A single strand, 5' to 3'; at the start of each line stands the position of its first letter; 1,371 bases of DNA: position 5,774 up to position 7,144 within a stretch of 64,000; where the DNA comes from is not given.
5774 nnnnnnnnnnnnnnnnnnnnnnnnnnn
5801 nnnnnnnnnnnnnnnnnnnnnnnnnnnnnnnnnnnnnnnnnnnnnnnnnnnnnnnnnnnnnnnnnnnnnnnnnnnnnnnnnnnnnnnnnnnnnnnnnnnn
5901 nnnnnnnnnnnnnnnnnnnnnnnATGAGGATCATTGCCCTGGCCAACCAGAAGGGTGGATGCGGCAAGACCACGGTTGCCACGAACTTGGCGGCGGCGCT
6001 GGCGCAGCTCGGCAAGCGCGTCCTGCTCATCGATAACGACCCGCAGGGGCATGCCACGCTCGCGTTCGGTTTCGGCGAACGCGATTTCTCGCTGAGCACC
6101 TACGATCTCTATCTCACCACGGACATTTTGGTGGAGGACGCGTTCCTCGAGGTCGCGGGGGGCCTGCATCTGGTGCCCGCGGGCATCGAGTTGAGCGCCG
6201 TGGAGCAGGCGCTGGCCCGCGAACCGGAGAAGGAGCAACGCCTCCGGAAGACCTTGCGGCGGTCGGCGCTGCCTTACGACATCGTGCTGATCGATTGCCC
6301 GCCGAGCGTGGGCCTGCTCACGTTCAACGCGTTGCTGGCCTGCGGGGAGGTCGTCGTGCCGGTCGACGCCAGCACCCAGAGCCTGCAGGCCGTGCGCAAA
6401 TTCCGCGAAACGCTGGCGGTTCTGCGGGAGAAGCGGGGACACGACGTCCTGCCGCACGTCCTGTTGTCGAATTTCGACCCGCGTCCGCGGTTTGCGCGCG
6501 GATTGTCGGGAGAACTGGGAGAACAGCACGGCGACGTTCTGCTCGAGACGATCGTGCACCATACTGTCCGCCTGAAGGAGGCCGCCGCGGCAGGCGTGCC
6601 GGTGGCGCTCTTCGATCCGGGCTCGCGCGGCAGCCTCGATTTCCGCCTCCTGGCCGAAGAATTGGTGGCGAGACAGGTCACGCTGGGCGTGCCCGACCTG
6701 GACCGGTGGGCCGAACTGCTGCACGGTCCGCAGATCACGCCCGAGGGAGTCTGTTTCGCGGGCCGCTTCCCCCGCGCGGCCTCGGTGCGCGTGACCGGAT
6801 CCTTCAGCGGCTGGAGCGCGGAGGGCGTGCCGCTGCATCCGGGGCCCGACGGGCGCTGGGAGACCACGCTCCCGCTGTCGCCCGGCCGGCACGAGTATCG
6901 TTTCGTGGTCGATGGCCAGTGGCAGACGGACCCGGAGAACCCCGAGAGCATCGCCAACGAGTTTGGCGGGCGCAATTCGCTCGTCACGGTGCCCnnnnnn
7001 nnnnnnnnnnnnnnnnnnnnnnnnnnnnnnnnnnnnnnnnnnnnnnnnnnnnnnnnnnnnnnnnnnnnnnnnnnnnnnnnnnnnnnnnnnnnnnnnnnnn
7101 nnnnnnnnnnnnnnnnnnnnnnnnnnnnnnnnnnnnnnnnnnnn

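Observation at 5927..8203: ParA/MinD-type positioning ATPase fused to a glycogen-binding CBM48 domain, followed by two coupled unknown ORFs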

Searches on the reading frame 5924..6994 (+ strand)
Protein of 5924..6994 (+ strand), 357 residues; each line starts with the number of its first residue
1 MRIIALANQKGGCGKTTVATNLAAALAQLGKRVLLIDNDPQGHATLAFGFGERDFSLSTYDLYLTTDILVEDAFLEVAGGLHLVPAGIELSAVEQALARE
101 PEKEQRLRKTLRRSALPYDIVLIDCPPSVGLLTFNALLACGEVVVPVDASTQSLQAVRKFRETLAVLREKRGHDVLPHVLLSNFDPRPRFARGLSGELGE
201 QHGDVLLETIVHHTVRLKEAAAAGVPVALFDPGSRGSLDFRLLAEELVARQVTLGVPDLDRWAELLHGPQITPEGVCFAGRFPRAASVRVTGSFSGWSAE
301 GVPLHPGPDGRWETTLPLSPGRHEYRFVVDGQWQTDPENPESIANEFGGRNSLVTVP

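Call 5: search_protein_families(library=pfam, proteins=[window:5924-6994:+], max_evalue=0.01)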
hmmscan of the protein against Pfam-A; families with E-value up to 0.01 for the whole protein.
window:5924-6994:+ (357 aa): 11 families
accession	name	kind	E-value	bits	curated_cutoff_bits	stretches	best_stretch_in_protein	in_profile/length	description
PF13614.12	AAA_31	-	7.1e-44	150.3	27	1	1-170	1-170/177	AAA domain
PF01656.29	CbiA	-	1.4e-18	67.5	25.4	1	4-227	1-125/125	CobQ/CobB/MinD/ParA nucleotide binding domain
PF06564.18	CBP_BcsQ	-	8e-18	65.3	21.3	1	1-245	1-231/234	Cellulose biosynthesis protein BcsQ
PF16561.11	AMPK1_CBM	-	2e-14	54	26.8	1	286-356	12-79/85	Glycogen recognition site of AMP-activated protein kinase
PF10609.15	ParA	-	3.9e-11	43.3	27.1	1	2-158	4-154/246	NUBPL iron-transfer P-loop NTPase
PF09140.17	MipZ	-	4.5e-11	43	20.7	1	3-151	2-133/262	ATPase MipZ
PF00142.24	Fer4_NifH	-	4.5e-07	30.1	25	1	9-86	7-86/271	4Fe-4S iron sulfur cluster binding proteins, NifH/frxC family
PF02374.21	ArsA_ATPase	-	9.5e-07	28.8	24.3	1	8-41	7-40/305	Anion-transporting ATPase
PF02922.24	CBM_48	-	4.3e-06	27.4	22.4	1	274-333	9-72/83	Carbohydrate-binding module 48 (Isoamylase N-terminal domain)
PF07015.17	VirC1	-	0.00032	20.6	24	1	1-39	1-39/231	VirC1 protein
PF13481.12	AAA_25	-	0.005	16.9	27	0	10-42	41-72/195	AAA domain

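Call 6: search_protein_families(library=ncbifam, proteins=[window:5924-6994:+], max_evalue=0.01)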
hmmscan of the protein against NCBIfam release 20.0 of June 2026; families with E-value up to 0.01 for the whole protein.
window:5924-6994:+ (357 aa): 36 families (the best 25 are shown)
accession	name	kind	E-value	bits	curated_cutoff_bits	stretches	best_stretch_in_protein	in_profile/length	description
NF041546.1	ParA_partition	equivalog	3.3e-32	111.7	180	2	3-46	1-44/203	ParA family partition ATPase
TIGR03371.1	cellulose_yhjQ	equivalog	5.6e-28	98.1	157.85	1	1-247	1-241/246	cellulose biosynthesis protein BcsQ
TIGR01969.1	minD_arch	subfamily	1.3e-24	86.8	201.75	1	2-254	1-237/251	cell division ATPase MinD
TIGR03453.1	partition_RepA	equivalog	3e-23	82.3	348.45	1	2-169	105-290/387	plasmid partitioning protein RepA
NF010443.0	PRK13869.1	subfamily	1.9e-16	59.9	446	1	2-172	122-310/405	plasmid-partitioning protein RepA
NF041283.1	PrgP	equivalog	6.2e-15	55.3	400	1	2-160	3-166/297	ParA superfamily DNA segregation protein PrgP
TIGR01968.1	minD_bact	equivalog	9.2e-13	48.1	212.9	1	2-253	2-242/261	septum site-determining protein MinD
NF010259.0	PRK13705.1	equivalog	6.5e-12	45.1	725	1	3-164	108-281/388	plasmid-partitioning protein SopA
TIGR01007.1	eps_fam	subfamily_domain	1.9e-11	43.9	108.05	1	2-177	18-184/204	polysaccharide biosynthesis tyrosine autokinase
TIGR03018.1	pepcterm_TyrKin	hypoth_equivalog_domain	5.4e-09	35.7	230.65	1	3-160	37-192/207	XrtA-associated tyrosine autokinase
NF047398.1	AAA_KGGVGR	domain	8.9e-09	35.9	90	1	1-39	2-40/190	KGGVGR-motif variant AAA ATPase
NF053622.1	ATPseBagAMYCTU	equivalog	2.4e-08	33.8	400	1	9-39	14-44/325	ATPase BagA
TIGR01281.1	DPOR_bchL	equivalog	2.8e-07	30.2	345.15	1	9-48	7-46/268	ferredoxin:protochlorophyllide reductase (ATP-dependent) iron-sulfur ATP-binding protein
TIGR01005.1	eps_transp_fam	subfamily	2.8e-07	29.1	411.7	1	2-167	547-703/754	exopolysaccharide transport protein family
NF009701.0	PRK13230.1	subfamily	5.5e-07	28.9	350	1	8-49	7-48/291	nitrogenase reductase-like protein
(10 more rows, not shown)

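Call 7: find_homologous_proteins(query=window:5924-6994:+, max_evalue=0.00001)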
Query window:5924-6994:+ (357 aa): 4173 proteins with E <= 0.00001 among 8000 candidates; the best 120 are listed.
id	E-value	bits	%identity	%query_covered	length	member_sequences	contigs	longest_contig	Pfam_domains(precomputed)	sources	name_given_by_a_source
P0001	9.8e-237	803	100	100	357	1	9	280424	PF00142.25,PF02922.25,PF10609.16,PF16561.12,PF01656.30,PF13614.13,PF09140.18,PF06564.19,PF02374.22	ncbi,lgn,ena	-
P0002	7.3e-191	652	82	100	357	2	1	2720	PF00142.25,PF02922.25,PF10609.16,PF16561.12,PF01656.30,PF13614.13,PF09140.18,PF06564.19,PF02374.22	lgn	-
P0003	4.5e-177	607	77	100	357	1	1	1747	PF02922.25,PF10609.16,PF16561.12,PF01656.30,PF13614.13,PF09140.18,PF06564.19,PF02374.22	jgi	-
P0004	8.9e-171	586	75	100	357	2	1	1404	PF00142.25,PF02922.25,PF10609.16,PF16561.12,PF01656.30,PF13614.13,PF09140.18,PF06564.19,PF02374.22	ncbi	-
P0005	1.4e-167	575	74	100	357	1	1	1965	PF02922.25,PF10609.16,PF16561.12,PF01656.30,PF13614.13,PF09140.18,PF06564.19,PF02374.22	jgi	-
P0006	6.7e-165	566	71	100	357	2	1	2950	PF00142.25,PF02922.25,PF10609.16,PF16561.12,PF01656.30,PF13614.13,PF09140.18,PF06564.19,PF02374.22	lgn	-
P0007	3.6e-164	564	72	100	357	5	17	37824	PF02922.25,PF10609.16,PF16561.12,PF01656.30,PF13614.13,PF09140.18,PF06564.19,PF02374.22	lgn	-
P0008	1.4e-163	562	71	100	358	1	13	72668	PF00142.25,PF02922.25,PF10609.16,PF16561.12,PF01656.30,PF13614.13,PF09140.18,PF06564.19,PF02374.22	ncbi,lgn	-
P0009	1.6e-163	562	71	100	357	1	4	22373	PF02922.25,PF10609.16,PF16561.12,PF01656.30,PF13614.13,PF09140.18,PF06564.19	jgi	-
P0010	6.4e-162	557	70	100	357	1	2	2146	PF00142.25,PF02922.25,PF10609.16,PF16561.12,PF01656.30,PF13614.13,PF09140.18,PF06564.19,PF02374.22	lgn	-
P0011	7.9e-161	553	70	100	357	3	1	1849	PF00142.25,PF02922.25,PF10609.16,PF16561.12,PF01656.30,PF13614.13,PF09140.18,PF06564.19,PF02374.22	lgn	-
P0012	2.0e-160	552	70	100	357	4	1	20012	PF00142.25,PF02922.25,PF10609.16,PF16561.12,PF01656.30,PF13614.13,PF09140.18,PF06564.19,PF02374.22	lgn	-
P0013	2.1e-160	552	69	100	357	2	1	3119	PF00142.25,PF02922.25,PF10609.16,PF16561.12,PF01656.30,PF13614.13,PF09140.18,PF06564.19,PF02374.22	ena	-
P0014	2.3e-160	552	69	100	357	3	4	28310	PF00142.25,PF02922.25,PF10609.16,PF16561.12,PF01656.30,PF13614.13,PF09140.18,PF06564.19,PF02374.22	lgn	-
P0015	2.6e-160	551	70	100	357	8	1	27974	PF00142.25,PF02922.25,PF10609.16,PF16561.12,PF01656.30,PF13614.13,PF09140.18,PF06564.19,PF02374.22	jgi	jgi:chromosome partitioning protein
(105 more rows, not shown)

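Call 8: find_related_loci(query=window:5924-6994:+, collection=genome_contigs, flank=8000)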
Query window:5924-6994:+ (357 aa) in genome_contigs; peptide patterns used: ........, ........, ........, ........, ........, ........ (x = any residue, [..] = any of these).
599 stretches matched a pattern (row limit reached: there are more); 448 encode a relative of the query (tblastn E <= 1e-3); the best 80 are kept; 80 distinct loci.
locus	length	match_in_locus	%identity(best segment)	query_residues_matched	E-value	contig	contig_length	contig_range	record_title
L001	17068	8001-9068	68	1-356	2e-164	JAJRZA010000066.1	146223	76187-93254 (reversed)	MAG: Candidatus Krumholzibacteriota bacterium isolate Dive96_bin4.121 k141_3066553, whole genome shotgun sequence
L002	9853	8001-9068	68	1-356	2e-163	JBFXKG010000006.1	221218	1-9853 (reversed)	MAG: Candidatus Krumholzibacteriia bacterium isolate CA_2019_TPIn_7 NODE_200_length_221218_cov_7.099868_TPIn, whole geno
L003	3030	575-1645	69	1-357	2e-172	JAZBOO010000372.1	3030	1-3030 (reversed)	MAG: Candidatus Krumholzibacteriia bacterium isolate bin.63 k117_9380187, whole genome shotgun sequence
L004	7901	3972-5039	69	1-356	1e-157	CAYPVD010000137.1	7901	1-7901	MAG TPA_asm: uncultured Fibrobacteraceae bacterium isolate binchicken_co256_236 genome assembly, contig: NODE_26591_leng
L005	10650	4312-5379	69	1-356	3e-157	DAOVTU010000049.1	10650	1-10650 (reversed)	MAG TPA_asm: Candidatus Krumholzibacteriia bacterium isolate CSMAG_1661 CSMAG_1661_k141_1773899_length_10650_cov_14.0000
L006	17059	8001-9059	67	1-353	5e-156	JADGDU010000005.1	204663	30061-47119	MAG: Candidatus Krumholzibacteriia bacterium isolate BB18 NODE_5_length_204663_cov_5.694197, whole genome shotgun sequen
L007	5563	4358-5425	70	1-356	2e-157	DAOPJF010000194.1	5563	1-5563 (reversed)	MAG TPA_asm: Candidatus Krumholzibacteriia bacterium isolate AMR_MDS_3284 NODE_15726_length_5563_cov_4.746006, whole gen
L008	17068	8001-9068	67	1-356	7e-156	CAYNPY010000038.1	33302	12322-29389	MAG TPA_asm: uncultured Fibrobacteraceae bacterium isolate SRP239054_co1_159 genome assembly, contig: NODE_829_length_33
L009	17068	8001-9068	69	1-356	6e-156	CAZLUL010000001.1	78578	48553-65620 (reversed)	MAG TPA_asm: uncultured Fibrobacteraceae bacterium isolate SRP155585_co2_84 genome assembly, contig: NODE_42_length_7857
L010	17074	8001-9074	72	1-357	8e-155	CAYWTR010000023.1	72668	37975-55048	MAG TPA_asm: uncultured Fibrobacteraceae bacterium isolate binchicken_co277_105 genome assembly, contig: NODE_738_length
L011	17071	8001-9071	69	1-356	2e-154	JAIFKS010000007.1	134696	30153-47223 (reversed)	MAG: bacterium isolate bin_118 scaffold_53, whole genome shotgun sequence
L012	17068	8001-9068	69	1-356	3e-154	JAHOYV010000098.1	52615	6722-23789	MAG: Gemmatimonadales bacterium isolate CORE_19_RING_Bin_00004 c_000000000070, whole genome shotgun sequence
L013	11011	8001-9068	68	1-356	2e-150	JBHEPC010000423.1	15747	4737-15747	MAG: Candidatus Krumholzibacteriia bacterium isolate S6_bin.62.orig S6_k141_107863, whole genome shotgun sequence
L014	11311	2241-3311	61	1-357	7e-141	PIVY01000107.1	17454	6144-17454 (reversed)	MAG: bacterium isolate Glo_17 GloG15_CONTIG3832, whole genome shotgun sequence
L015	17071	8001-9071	51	1-357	3e-102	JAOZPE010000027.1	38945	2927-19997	MAG: Candidatus Krumholzibacteriia bacterium isolate GMC4.metabat2.160 GMC4_565_length_38945_cov_9.635022, whole genome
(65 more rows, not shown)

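Call 13: search_protein_representatives(protein=window:5924-6994:+)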
Query: 357 residues. Proteins with E-value up to 0.001 (for the whole library): 66224; up to 1e-10: 22935; up to 1e-30: 1859. The best 150 are listed.
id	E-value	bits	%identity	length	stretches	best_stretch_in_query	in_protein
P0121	3.0e-157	539.6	40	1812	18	267-346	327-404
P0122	5.4e-131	453.3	61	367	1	1-356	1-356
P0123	8.7e-96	337.5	82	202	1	1-192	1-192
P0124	4.0e-91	322.1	46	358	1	1-355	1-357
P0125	4.6e-87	308.8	49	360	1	1-356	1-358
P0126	2.0e-80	286.9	42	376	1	1-356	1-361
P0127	5.6e-78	278.9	44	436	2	1-253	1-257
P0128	8.9e-77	274.9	44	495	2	1-251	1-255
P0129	2.7e-76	273.4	44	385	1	1-356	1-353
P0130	4.1e-76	272.8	41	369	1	3-356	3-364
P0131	1.5e-75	270.9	42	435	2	1-251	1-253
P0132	2.4e-75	270.2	41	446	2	1-251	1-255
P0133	1.2e-74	267.9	39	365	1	1-355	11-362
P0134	1.5e-74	267.6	43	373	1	1-342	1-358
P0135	3.3e-74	266.5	41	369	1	1-357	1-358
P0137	5.2e-74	265.8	41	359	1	1-353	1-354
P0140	3.8e-73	263.0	43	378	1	1-356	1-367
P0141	5.4e-73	262.5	37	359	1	1-355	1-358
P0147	5.7e-71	255.9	40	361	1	1-356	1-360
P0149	1.1e-70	255.0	46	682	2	1-252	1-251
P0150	2.7e-70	253.6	39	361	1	1-356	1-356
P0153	1.1e-69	251.7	38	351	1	1-356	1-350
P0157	3.5e-69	250.0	39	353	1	1-356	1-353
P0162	7.8e-69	248.8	40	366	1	1-355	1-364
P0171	6.1e-68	245.9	44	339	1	1-356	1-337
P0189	1.7e-64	234.6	36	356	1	1-356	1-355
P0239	2.9e-57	210.7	34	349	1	2-355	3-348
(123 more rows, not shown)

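Call 14: list_cluster_members(proteins=[P0124, P0125, P0126, P0129, P0133, P0141, P0153, P0189, P0239, P0128])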
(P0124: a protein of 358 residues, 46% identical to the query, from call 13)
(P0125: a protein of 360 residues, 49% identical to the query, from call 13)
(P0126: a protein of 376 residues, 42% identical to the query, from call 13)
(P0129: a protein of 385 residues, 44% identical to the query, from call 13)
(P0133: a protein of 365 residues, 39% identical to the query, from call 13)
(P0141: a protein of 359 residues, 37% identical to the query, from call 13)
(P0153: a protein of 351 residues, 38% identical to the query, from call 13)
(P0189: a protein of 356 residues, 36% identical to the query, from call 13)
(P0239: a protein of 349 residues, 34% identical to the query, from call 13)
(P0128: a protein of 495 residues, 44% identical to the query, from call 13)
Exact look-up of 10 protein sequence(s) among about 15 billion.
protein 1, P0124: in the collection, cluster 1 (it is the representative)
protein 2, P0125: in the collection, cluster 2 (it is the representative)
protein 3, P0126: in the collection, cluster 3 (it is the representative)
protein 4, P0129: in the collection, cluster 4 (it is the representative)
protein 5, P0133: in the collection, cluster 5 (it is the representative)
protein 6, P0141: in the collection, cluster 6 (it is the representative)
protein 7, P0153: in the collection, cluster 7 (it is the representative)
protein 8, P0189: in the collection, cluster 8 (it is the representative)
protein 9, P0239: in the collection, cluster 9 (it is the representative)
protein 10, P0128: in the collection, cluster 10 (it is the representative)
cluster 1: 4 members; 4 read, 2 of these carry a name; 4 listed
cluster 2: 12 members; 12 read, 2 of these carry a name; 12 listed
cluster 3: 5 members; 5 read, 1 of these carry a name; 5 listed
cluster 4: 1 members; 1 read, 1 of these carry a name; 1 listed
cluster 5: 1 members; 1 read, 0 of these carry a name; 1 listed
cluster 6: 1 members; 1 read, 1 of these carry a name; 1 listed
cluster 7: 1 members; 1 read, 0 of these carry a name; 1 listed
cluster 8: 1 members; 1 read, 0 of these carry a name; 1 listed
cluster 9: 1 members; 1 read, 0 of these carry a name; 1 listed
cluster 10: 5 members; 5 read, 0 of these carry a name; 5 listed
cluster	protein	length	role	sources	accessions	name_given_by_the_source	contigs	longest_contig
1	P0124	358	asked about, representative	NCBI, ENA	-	-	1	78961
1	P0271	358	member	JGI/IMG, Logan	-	chromosome partitioning protein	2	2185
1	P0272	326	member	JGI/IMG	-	chromosome partitioning protein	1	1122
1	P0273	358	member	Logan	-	-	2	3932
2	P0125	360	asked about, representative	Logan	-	-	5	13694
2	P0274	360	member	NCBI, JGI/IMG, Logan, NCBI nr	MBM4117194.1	hypothetical protein FJ251_05525 [bacterium] | hypothetical protein [bacterium]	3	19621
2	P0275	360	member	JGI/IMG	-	chromosome partitioning protein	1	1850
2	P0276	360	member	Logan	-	-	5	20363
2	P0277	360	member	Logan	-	-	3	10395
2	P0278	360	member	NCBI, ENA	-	-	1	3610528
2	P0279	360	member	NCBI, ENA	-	-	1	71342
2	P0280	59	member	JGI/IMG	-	-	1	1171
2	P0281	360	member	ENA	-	-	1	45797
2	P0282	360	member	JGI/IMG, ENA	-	-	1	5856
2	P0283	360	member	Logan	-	-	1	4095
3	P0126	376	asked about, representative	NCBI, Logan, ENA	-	-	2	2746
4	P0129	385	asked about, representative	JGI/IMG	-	chromosome partitioning protein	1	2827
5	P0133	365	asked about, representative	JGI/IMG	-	-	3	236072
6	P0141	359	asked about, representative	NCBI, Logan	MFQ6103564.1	MAG: AAA family ATPase [Candidatus Glassbacteria bacterium]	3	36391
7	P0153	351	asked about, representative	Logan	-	-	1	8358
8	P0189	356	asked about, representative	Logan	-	-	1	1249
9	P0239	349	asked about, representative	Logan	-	-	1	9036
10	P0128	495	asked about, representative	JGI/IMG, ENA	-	-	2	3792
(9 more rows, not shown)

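Call 18: find_encoding_contigs(protein=P0133, flank=10000, max_places=2)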
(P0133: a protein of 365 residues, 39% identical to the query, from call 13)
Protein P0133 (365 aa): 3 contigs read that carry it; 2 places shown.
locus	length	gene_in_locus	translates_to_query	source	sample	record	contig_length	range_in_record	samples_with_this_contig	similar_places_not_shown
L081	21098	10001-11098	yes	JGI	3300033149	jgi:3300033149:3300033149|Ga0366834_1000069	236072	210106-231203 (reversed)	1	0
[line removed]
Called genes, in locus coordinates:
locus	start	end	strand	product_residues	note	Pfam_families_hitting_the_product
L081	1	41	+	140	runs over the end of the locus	-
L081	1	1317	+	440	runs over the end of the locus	PF03237:Terminase_6N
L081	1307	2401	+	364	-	PF06074:Portal_Mu (weak), PF04860:Phage_portal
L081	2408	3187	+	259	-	-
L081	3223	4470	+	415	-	PF17236:SU10_MCP, PF05065:Phage_capsid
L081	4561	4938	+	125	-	-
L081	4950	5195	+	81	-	-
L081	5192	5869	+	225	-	-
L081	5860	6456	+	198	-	PF24163:HCP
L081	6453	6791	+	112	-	-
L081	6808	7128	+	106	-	-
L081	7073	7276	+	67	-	-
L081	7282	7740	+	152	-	-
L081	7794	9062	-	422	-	PF00155:Aminotran_1_2 (weak), PF01041:DegT_DnrJ_EryC1, PF01053:Cys_Met_Meta_PP (weak)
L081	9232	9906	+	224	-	PF00730:HhH-GPD, PF10576:EndIII_4Fe-2S (faint)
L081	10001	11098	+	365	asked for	PF00142:Fer4_NifH, PF02374:ArsA_ATPase (weak), PF06564:CBP_BcsQ, PF09140:MipZ (weak), PF10609:ParA, PF13614:AAA_31, PF01656:CbiA, PF16561:AMPK1_CBM, +2 more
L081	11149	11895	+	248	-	PF10609:ParA (weak), PF01656:CbiA (weak)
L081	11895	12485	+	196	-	-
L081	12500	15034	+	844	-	PF04851:ResIII (faint), PF00270:DEAD, PF00271:Helicase_C, PF21280:Helicase_dom4_arc, PF00486:Trans_reg_C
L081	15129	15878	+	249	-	-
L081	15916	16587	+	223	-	PF01865:PhoU_div, PF01895:PhoU (faint)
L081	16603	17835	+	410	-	PF01384:PHO4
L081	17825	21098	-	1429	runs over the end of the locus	PF01869:BcrAD_BadFG, PF06050:HGD-D (faint), PF09989:DUF2229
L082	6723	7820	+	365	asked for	PF00142:Fer4_NifH, PF02374:ArsA_ATPase (weak), PF06564:CBP_BcsQ, PF09140:MipZ (weak), PF10609:ParA, PF13614:AAA_31, PF01656:CbiA, PF16561:AMPK1_CBM, +2 more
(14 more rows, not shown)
